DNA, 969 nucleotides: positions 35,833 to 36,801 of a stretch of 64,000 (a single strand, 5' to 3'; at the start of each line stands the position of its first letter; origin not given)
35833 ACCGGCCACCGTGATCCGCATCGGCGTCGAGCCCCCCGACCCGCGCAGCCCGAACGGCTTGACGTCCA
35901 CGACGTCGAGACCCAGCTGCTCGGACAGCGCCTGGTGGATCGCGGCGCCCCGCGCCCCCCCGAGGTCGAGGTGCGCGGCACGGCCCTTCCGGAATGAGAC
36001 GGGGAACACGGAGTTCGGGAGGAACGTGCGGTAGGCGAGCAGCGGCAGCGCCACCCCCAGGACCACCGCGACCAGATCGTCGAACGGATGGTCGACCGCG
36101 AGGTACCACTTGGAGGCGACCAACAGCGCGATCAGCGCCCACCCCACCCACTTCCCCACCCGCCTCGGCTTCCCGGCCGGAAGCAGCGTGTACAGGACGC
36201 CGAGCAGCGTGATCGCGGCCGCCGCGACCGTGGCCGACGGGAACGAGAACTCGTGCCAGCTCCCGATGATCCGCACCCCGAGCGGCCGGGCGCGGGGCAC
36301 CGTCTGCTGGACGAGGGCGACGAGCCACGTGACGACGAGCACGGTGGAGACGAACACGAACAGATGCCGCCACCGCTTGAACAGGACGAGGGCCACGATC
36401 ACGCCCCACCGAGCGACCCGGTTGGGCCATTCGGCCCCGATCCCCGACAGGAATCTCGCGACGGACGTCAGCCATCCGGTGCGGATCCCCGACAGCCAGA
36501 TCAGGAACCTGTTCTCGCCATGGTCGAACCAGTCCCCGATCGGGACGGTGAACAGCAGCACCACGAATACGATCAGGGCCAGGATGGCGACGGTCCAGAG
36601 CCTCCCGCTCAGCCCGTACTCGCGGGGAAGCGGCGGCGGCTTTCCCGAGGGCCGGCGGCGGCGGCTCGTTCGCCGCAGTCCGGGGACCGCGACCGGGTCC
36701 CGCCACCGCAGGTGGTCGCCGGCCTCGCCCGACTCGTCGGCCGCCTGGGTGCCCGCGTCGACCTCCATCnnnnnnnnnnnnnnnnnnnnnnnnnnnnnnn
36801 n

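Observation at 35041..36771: PAP2-like transmembrane domain with degenerate catalytic motif fused to an ePK-like kinase domain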

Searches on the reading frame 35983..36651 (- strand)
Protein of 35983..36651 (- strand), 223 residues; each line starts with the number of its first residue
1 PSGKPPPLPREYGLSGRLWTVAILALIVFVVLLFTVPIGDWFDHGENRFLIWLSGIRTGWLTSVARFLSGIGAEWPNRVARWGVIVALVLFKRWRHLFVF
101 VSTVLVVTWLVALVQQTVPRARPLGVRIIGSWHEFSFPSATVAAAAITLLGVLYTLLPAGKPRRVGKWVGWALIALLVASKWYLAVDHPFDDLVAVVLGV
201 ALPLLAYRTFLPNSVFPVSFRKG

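Call 68: search_protein_representatives(protein=window:35983-36651:-)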
Query: 223 residues. Proteins with E-value up to 0.001 (for the whole library): 841; up to 1e-10: 398; up to 1e-30: 57. The best 150 are listed.
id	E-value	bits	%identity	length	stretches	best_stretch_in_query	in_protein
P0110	2.4e-61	224.0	61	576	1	1-223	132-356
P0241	3.9e-51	190.6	46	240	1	1-219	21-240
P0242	2.9e-48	181.2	43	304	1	1-223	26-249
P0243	8.3e-44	166.6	39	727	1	1-223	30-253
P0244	2.7e-43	164.9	42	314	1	1-206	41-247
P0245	1.6e-42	162.4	41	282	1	1-223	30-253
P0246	2.8e-40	155.0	40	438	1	1-223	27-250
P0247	3.4e-40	154.8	41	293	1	1-221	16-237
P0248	2.5e-39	151.9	41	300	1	1-222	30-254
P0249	2.6e-39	151.9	41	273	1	1-222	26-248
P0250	2.3e-38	148.8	40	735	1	1-223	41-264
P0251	3.1e-38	148.3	38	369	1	1-223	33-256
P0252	3.3e-38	148.3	40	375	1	1-223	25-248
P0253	4.1e-38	147.9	39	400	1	1-223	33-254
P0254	5.6e-38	147.5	39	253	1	1-218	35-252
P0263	8.8e-35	137.0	37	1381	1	1-223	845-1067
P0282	1.5e-32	129.7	39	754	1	1-223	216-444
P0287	5.8e-32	127.8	39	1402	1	1-222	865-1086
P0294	6.5e-31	124.3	37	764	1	3-223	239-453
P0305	1.2e-29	120.2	35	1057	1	1-223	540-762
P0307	2.1e-29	119.4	36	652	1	1-223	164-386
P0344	1.2e-26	110.4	37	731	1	54-223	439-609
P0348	5.4e-26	108.3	37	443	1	1-223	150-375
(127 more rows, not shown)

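Call 69: search_protein_families(library=pfam, proteins=[P0263, P0287, P0305, P0282, P0294, P0307, P0344, P0348], max_evalue=0.001)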
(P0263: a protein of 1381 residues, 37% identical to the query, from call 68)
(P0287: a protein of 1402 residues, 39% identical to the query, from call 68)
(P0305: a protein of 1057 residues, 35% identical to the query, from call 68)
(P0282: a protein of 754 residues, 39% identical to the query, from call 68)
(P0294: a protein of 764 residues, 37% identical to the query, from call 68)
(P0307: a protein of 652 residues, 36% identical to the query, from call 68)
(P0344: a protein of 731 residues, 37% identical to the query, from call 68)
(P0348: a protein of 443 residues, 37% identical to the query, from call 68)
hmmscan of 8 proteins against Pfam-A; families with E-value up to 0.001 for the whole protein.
P0263 (1381 aa): 7 families
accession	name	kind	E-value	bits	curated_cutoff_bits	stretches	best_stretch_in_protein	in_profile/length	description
PF13424.12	TPR_12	-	5e-17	62.3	30.1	2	548-619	3-76/77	Tetratricopeptide repeat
PF13191.12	AAA_16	-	6.9e-08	33.6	32.6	1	27-164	2-166/167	AAA ATPase domain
PF01569.27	PAP2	-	7.5e-08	32.6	27.2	1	944-1054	4-125/130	PAP2 superfamily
PF17874.7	TPR_MalT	-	4e-06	26.8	45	1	478-700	11-230/336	MalT-like TPR region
PF20703.3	nSTAND1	-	2.4e-05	24.6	27.1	1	26-141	15-126/379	Novel STAND NTPase 1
PF00069.31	Pkinase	-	7.2e-05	22.7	31.7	1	1223-1259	109-146/263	Protein kinase domain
PF06293.20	Kdo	-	0.00033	20.6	21.3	1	1169-1262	64-173/207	Lipopolysaccharide kinase (Kdo/WaaP) family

P0287 (1402 aa): 5 families
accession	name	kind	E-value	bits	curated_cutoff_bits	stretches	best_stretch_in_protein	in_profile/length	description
PF01569.27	PAP2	-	2.6e-06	27.7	27.2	1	963-1073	3-124/130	PAP2 superfamily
PF20703.3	nSTAND1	-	3.7e-06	27.3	27.1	1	73-171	17-127/379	Novel STAND NTPase 1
PF00069.31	Pkinase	-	6.2e-05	23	31.7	1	1218-1278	85-143/263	Protein kinase domain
PF13424.12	TPR_12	-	7.1e-05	23.4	30.1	0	655-725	2-74/77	Tetratricopeptide repeat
PF01163.29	RIO1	-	0.00099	19.2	22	0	1178-1276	50-149/187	RIO domain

P0305 (1057 aa): 6 families
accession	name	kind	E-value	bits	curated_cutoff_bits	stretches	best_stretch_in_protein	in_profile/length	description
PF13424.12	TPR_12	-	5.9e-17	62.1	30.1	1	288-359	3-76/77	Tetratricopeptide repeat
PF13374.12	TPR_10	-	6.2e-07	29.7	27.5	0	291-320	5-34/42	Tetratricopeptide repeat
PF01569.27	PAP2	-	1e-06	29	27.2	1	642-749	7-125/130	PAP2 superfamily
PF13432.12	TPR_16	-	1.7e-06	28.8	32.7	1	334-400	3-63/65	Tetratricopeptide repeat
PF07719.23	TPR_2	-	1.7e-05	25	27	1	368-396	1-29/34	Tetratricopeptide repeat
PF00515.34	TPR_1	-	5.5e-05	23.3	27.8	0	368-396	1-29/34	Tetratricopeptide repeat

P0282 (754 aa): 7 families
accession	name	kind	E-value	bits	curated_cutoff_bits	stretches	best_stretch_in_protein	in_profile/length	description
PF00072.30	Response_reg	-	4.6e-20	72.3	30.2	1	10-119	1-110/111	Response regulator receiver domain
PF00196.25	GerE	-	8.9e-08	32.1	23.5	1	158-209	5-56/57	Bacterial regulatory proteins, luxR family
PF01569.27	PAP2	-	3.6e-06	27.2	27.2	1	320-431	4-125/130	PAP2 superfamily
PF01163.29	RIO1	-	5e-05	23.4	22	1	530-630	47-148/187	RIO domain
PF01636.29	APH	-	7.1e-05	23.1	23.2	0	604-630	162-194/239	Phosphotransferase enzyme family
PF00069.31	Pkinase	-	0.00013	21.9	31.7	1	598-633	109-145/263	Protein kinase domain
PF04545.22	Sigma70_r4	-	0.00048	20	24.1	0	155-199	4-49/50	Sigma-70, region 4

P0294 (764 aa): 5 families
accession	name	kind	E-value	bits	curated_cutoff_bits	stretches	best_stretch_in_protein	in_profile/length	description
PF00072.30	Response_reg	-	3.5e-25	88.8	30.2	1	21-123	1-101/111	Response regulator receiver domain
PF01636.29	APH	-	1.4e-06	28.7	23.2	0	602-640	148-193/239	Phosphotransferase enzyme family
PF01163.29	RIO1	-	1.7e-06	28.2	22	1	543-641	49-148/187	RIO domain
PF06293.20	Kdo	-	0.00025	21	21.3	1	552-660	61-186/207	Lipopolysaccharide kinase (Kdo/WaaP) family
PF00069.31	Pkinase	-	0.00043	20.2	31.7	1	603-640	103-141/263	Protein kinase domain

P0307 (652 aa): 2 families
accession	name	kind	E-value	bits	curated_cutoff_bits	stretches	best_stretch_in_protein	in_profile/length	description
PF01569.27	PAP2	-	9.5e-06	25.8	27.2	1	267-373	8-125/130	PAP2 superfamily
PF00069.31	Pkinase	-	5.1e-05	23.2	31.7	1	527-579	95-147/263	Protein kinase domain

P0344 (731 aa): 0 families

P0348 (443 aa): 1 family
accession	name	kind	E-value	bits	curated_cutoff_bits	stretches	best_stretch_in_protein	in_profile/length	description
PF01569.27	PAP2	-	2.9e-09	37.2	27.2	1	256-361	9-124/130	PAP2 superfamily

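Call 71: find_encoding_contigs(protein=P0282, flank=6000, max_places=3)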
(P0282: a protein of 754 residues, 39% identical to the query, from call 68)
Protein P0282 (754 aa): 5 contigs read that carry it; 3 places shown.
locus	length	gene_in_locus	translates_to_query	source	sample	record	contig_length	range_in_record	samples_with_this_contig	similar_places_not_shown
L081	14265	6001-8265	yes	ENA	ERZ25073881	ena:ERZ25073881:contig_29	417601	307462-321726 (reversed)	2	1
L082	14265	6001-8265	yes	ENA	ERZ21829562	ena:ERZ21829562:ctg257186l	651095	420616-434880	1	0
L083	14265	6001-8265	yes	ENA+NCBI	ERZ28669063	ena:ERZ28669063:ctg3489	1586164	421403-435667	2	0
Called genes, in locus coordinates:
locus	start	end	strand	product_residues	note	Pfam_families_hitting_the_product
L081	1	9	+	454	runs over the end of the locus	PF02310:B12-binding (weak), PF04055:Radical_SAM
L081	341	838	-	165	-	PF00962:A_deaminase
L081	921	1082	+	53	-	-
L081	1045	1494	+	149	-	PF01850:PIN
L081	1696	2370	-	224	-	PF03551:PadR, PF13601:HTH_34 (faint)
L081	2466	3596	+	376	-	PF13738:Pyr_redox_3, PF13434:Lys_Orn_oxgnase (weak), PF00743:FMO-like (weak)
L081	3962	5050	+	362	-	PF01070:FMN_dh, PF00478:IMPDH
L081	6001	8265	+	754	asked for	PF00072:Response_reg, PF00196:GerE, PF01569:PAP2 (weak)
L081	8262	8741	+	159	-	-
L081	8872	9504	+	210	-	-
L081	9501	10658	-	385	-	PF07690:MFS_1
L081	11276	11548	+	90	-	-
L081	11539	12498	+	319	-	-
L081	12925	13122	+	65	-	-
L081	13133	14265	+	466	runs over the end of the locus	PF13439:Glyco_transf_4, PF13579:Glyco_trans_4_4, PF20706:GT4-conflict, PF00534:Glycos_transf_1, PF13692:Glyco_trans_1_4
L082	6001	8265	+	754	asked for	PF00072:Response_reg, PF00196:GerE, PF01569:PAP2 (weak)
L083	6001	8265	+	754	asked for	PF00072:Response_reg, PF00196:GerE, PF01569:PAP2 (weak)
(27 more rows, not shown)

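Call 73: search_protein_families(library=pfam, proteins=[L081:8872-9504:+, L081:8262-8741:+, L081:11539-12498:+], max_evalue=0.01)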
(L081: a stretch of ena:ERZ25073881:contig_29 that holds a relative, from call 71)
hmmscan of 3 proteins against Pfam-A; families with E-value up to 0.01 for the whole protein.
L081:8872-9504:+ (210 aa): 0 families

L081:8262-8741:+ (159 aa): 0 families

L081:11539-12498:+ (319 aa): 0 families

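Call 74: find_encoding_contigs(protein=P0263, flank=4000, max_places=2)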
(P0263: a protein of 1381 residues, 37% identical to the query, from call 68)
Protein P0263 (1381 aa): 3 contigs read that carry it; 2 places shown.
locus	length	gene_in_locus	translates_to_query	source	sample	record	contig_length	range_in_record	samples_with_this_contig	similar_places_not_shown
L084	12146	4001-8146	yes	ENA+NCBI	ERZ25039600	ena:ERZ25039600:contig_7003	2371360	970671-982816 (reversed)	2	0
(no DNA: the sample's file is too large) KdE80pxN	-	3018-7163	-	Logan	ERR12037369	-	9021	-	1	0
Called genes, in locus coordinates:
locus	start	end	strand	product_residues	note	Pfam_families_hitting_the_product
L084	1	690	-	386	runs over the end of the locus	PF02771:Acyl-CoA_dh_N, PF02770:Acyl-CoA_dh_M, PF00441:Acyl-CoA_dh_1, PF08028:Acyl-CoA_dh_2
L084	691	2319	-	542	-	PF02776:TPP_enzyme_N, PF00205:TPP_enzyme_M, PF02775:TPP_enzyme_C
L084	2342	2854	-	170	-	PF00300:His_Phos_1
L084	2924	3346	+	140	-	PF00583:Acetyltransf_1, PF13673:Acetyltransf_10, PF13508:Acetyltransf_7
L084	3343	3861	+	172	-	-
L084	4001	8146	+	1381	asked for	PF13191:AAA_16, PF20703:nSTAND1 (faint), PF25872:HTH_77 (weak), PF17874:TPR_MalT (weak), PF13424:TPR_12, PF01569:PAP2 (weak)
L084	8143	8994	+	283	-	-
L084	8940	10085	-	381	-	PF03706:LPG_synthase_TM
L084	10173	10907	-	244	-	PF01569:PAP2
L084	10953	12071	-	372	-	PF00266:Aminotran_5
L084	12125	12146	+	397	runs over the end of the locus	PF00155:Aminotran_1_2, PF01041:DegT_DnrJ_EryC1 (weak)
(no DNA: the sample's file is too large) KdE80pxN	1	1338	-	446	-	?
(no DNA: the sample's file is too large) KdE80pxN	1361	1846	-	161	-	-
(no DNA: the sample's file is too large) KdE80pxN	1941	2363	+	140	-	PF00583:Acetyltransf_1, PF13673:Acetyltransf_10, PF13508:Acetyltransf_7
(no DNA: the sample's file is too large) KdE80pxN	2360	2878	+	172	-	-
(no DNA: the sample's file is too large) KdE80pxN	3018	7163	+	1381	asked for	PF13191:AAA_16, PF20703:nSTAND1 (faint), PF25872:HTH_77 (weak), PF17874:TPR_MalT (weak), PF13424:TPR_12, PF01569:PAP2 (weak)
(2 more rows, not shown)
